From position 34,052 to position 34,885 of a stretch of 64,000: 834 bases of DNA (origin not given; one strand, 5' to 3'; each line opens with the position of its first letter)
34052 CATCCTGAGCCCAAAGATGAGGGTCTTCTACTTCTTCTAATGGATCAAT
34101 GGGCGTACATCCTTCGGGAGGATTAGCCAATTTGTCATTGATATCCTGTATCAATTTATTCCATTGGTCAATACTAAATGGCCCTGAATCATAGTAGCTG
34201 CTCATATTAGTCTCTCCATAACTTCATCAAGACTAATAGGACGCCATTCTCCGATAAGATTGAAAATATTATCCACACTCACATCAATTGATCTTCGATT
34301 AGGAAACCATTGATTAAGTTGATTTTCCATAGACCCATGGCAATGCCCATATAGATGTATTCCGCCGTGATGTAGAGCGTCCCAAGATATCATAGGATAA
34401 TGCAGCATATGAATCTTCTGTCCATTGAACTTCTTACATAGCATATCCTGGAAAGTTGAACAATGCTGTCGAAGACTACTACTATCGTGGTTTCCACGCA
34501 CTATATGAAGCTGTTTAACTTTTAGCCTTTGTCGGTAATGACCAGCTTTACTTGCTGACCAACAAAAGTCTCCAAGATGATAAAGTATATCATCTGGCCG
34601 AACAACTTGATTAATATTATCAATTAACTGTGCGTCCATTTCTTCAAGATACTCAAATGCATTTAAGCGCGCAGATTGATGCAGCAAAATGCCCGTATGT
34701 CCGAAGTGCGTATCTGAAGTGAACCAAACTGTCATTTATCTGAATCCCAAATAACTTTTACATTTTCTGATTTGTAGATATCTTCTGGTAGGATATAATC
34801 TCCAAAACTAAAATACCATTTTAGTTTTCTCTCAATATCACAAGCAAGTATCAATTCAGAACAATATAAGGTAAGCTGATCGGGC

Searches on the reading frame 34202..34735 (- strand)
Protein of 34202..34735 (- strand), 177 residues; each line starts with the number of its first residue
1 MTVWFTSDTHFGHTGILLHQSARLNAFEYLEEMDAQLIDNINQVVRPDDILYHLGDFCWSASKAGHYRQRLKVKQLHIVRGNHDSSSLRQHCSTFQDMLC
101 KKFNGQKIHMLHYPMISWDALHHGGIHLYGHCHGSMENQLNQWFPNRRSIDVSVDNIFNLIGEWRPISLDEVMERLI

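Call 48: search_protein_families(library=pfam, proteins=[window:34202-34735:-], max_evalue=0.01)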
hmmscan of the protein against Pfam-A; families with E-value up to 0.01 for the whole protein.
window:34202-34735:- (177 aa): 2 families
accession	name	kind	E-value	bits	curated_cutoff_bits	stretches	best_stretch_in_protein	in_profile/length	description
PF00149.33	Metallophos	-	1.1e-08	36.2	21.5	1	1-155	1-135/191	Calcineurin-like phosphoesterase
PF12850.12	Metallophos_2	-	7.7e-08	32.9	27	1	1-135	1-119/154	Calcineurin-like phosphoesterase superfamily domain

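Call 89: search_solved_structures(query=window:34202-34735:-, max_evalue=1)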
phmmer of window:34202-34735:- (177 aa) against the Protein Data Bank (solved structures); distinct sequences matched with E-value up to 1: 1.
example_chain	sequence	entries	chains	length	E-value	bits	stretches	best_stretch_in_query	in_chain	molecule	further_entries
1xm7_A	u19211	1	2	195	2.9e-12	50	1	3-115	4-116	hypothetical protein aq_1665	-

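Call 90: search_protein_families(library=phrogs, proteins=[window:34202-34735:-], max_evalue=0.001)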
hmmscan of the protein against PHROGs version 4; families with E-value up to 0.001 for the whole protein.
window:34202-34735:- (177 aa): 2 families
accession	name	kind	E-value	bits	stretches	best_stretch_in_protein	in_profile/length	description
phrog_547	-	other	2.4e-46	158.8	1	1-175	29-198/245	phosphoesterase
phrog_1649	-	other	0.00042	20.1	1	1-91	36-111/308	metallo-phosphoesterase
